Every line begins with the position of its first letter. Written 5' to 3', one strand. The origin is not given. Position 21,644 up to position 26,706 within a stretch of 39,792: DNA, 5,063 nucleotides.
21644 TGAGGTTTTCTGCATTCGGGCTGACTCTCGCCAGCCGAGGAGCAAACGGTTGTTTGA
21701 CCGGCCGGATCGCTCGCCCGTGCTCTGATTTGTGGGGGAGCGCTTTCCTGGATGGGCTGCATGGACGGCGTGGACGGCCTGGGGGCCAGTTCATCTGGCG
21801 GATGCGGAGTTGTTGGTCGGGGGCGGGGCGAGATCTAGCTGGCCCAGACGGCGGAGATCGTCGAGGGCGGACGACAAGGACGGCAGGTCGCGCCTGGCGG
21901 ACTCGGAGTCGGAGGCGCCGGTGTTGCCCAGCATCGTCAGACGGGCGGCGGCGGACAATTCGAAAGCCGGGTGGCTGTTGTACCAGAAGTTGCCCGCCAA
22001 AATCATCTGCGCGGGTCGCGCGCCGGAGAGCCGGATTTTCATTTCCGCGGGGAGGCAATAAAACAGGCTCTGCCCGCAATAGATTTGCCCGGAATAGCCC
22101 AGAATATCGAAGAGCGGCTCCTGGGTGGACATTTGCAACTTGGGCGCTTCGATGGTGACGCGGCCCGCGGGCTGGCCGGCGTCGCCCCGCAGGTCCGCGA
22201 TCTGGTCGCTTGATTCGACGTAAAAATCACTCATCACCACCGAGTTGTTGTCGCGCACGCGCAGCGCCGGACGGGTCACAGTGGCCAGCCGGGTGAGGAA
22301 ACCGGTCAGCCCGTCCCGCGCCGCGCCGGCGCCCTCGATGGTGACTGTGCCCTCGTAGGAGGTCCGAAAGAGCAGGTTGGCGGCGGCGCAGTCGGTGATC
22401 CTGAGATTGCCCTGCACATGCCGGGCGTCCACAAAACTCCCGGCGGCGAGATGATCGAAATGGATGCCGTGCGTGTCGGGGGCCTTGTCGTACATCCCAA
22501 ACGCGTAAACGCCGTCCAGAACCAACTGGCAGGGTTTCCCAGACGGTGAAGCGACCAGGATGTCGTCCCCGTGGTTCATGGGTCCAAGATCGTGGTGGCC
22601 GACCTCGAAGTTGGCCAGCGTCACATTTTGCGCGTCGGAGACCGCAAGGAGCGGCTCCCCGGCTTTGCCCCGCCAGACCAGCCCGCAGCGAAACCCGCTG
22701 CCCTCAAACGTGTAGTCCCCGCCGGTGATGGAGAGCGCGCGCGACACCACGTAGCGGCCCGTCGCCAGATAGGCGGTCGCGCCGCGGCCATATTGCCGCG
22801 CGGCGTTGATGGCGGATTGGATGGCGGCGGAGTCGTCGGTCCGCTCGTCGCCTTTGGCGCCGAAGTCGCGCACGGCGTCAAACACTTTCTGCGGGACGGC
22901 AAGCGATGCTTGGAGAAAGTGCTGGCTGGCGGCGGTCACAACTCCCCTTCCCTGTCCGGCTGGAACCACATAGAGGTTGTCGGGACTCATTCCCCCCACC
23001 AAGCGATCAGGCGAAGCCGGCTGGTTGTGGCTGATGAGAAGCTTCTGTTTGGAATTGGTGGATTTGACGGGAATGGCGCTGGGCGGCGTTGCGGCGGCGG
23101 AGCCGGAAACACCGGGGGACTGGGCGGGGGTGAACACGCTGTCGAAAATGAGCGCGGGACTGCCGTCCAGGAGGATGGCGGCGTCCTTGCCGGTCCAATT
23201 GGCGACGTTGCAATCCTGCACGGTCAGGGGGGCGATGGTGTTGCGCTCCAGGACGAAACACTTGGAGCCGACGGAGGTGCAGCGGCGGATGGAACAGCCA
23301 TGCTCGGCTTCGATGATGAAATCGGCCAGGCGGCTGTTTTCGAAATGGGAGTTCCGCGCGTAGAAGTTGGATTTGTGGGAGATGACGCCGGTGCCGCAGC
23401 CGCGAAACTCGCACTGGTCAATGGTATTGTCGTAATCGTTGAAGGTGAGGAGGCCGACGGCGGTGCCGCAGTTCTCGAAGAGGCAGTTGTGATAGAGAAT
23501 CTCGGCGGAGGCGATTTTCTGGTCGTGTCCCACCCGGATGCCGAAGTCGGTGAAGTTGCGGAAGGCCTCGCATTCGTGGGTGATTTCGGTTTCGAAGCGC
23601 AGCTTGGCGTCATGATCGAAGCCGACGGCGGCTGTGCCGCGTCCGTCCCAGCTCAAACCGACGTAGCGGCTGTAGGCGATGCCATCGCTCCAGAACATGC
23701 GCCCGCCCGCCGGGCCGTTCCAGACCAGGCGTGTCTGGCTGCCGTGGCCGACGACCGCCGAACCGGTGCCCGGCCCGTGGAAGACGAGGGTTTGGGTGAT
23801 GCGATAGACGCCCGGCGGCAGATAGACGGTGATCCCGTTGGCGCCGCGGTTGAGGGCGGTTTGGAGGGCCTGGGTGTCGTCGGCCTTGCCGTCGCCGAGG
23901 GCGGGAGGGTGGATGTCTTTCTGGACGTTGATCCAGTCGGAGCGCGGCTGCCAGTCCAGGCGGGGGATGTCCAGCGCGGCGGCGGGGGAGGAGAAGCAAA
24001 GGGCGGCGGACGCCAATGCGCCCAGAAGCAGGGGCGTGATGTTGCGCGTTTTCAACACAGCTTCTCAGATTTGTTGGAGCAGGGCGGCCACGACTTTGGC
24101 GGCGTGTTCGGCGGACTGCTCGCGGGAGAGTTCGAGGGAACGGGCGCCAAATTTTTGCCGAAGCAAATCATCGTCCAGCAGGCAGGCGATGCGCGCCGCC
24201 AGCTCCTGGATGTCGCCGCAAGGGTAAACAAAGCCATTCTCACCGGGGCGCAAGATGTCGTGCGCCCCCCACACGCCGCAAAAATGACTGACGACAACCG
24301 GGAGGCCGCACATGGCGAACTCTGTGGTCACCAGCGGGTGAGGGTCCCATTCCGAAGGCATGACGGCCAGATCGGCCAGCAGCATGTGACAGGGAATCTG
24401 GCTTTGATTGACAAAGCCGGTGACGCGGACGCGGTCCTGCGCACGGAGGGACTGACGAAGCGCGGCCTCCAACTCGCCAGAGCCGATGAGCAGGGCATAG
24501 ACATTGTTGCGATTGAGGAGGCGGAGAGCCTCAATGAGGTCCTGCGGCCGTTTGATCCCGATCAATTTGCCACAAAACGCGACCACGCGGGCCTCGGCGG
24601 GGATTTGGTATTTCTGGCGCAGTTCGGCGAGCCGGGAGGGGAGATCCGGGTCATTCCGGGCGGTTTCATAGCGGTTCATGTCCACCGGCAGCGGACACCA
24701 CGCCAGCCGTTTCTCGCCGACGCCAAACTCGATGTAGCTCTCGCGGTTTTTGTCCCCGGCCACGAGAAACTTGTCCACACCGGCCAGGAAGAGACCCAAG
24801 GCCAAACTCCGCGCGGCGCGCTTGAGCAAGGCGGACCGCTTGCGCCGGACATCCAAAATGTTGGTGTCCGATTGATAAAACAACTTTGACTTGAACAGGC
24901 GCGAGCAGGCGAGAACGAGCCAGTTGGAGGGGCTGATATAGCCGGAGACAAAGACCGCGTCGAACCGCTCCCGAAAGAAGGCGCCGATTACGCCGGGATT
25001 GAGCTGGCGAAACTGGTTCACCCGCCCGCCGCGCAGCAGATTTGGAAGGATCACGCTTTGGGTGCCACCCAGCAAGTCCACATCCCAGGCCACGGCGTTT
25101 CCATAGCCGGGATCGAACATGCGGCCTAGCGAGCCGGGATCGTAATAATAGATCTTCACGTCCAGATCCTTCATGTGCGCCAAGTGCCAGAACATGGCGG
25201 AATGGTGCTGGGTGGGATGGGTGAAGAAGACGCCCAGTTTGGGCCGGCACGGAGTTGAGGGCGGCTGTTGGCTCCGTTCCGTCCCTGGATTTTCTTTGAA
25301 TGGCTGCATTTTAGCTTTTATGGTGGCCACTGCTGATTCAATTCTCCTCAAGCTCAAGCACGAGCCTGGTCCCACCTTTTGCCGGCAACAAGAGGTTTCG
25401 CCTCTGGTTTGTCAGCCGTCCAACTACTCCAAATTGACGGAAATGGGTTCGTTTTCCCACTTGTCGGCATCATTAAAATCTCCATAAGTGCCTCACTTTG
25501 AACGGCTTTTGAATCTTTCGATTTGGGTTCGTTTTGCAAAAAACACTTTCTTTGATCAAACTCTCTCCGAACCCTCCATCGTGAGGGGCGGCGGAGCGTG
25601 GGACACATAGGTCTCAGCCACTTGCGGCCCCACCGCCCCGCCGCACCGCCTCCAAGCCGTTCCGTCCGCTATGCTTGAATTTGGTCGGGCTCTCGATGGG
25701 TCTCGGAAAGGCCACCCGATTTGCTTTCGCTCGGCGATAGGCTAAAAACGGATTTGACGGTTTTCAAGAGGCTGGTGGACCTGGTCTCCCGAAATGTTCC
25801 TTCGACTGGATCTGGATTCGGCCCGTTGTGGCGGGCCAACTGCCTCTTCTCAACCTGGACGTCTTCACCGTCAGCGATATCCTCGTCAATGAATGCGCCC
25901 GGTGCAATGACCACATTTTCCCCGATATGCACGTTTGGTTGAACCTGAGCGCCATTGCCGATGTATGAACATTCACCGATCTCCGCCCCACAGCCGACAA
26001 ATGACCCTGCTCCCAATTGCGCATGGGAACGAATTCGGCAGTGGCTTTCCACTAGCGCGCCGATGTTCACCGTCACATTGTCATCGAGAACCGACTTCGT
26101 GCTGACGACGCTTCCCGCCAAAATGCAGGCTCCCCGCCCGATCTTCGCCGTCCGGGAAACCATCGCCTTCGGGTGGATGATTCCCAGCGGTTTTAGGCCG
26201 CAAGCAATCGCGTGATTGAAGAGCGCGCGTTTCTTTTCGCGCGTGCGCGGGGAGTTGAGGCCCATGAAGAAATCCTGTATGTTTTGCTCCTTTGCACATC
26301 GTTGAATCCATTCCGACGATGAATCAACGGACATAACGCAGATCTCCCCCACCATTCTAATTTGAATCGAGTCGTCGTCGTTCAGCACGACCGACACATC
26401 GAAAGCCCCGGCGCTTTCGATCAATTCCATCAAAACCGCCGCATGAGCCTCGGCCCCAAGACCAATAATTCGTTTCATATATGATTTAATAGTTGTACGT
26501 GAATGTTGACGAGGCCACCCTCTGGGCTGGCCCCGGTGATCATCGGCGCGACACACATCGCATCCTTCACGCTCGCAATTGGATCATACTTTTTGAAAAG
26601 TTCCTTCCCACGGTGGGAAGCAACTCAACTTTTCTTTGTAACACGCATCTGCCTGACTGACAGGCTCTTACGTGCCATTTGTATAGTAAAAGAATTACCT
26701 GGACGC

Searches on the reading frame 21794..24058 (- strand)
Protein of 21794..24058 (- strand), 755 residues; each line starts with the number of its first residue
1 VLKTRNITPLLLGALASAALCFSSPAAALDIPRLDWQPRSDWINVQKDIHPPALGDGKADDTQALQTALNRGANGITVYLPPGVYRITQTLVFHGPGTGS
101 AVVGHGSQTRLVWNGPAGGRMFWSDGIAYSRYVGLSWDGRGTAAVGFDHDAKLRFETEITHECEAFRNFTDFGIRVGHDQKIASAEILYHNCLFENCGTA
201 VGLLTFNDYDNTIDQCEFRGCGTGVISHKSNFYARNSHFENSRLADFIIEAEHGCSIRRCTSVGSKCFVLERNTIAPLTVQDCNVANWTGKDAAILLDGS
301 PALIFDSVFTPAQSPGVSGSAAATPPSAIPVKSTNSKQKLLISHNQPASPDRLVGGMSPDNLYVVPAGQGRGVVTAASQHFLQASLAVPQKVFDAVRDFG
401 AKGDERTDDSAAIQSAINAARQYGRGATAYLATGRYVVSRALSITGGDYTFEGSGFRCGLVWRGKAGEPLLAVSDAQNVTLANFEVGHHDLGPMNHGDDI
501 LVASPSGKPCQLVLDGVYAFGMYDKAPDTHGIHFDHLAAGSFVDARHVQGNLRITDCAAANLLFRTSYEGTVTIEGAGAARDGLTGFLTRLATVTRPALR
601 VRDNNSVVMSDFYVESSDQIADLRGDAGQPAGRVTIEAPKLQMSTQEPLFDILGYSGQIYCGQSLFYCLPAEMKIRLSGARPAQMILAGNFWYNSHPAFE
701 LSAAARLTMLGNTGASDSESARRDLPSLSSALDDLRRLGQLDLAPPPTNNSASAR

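Call 19: search_protein_families(library=pfam, proteins=[window:21794-24058:-], max_evalue=0.001)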
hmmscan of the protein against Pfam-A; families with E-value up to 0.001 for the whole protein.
window:21794-24058:- (755 aa): 3 families
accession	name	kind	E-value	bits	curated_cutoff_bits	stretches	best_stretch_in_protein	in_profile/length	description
PF12708.12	Pect-lyase_RHGA_epim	-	1.5e-25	90.7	27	2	396-445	4-53/213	Rhamnogalacturonase A/epimerase, pectate lyase-like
PF13229.12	Beta_helix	-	7.9e-07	29.3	25.9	1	173-287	25-136/158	Right handed beta helix region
PF12218.14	End_N_terminal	-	6e-06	26.3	26.3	0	53-76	1-24/67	N terminal extension of bacteriophage endosialidase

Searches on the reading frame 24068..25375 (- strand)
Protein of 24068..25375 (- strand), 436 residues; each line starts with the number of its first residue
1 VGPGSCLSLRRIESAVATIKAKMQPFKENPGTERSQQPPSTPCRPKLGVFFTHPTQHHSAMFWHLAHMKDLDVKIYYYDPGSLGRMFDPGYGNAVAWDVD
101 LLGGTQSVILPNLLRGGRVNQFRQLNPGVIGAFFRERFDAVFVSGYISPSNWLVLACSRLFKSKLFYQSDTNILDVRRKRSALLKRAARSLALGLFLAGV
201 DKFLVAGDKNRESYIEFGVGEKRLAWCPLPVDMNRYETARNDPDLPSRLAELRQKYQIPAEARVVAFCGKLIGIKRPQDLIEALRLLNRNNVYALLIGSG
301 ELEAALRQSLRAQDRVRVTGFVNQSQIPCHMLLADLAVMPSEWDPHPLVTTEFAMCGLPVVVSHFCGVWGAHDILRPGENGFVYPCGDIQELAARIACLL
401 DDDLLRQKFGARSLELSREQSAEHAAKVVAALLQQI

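Call 19: search_protein_families(library=pfam, proteins=[window:24068-25375:-], max_evalue=0.001)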
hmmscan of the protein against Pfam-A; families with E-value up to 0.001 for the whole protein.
window:24068-25375:- (436 aa): 3 families
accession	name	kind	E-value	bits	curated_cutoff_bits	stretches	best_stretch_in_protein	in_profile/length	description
PF00534.26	Glycos_transf_1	-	6.9e-28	97.8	26.4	1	251-412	4-168/172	Glycosyl transferases group 1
PF13692.12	Glyco_trans_1_4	-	4.4e-24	85.8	27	1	263-402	2-142/142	Glycosyl transferases group 1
PF20706.3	GT4-conflict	-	5.1e-06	26.1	26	1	302-368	248-316/385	Family 4 Glycosyltransferase in conflict systems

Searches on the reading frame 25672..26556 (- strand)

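Call 19: search_protein_families(library=pfam, proteins=[window:25672-26556:-], max_evalue=0.001)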
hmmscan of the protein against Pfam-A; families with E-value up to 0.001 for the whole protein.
window:25672-26556:- (295 aa): 2 families
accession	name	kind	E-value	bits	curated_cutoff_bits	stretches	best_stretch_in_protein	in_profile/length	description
PF00132.30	Hexapep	-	2.5e-17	62.2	27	1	190-223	1-34/36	Bacterial transferase hexapeptide (six repeats)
PF25084.1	LbH_EIF2B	-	8.9e-07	29.3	54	0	170-237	7-72/105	EIF2B subunit epsilon LbH domain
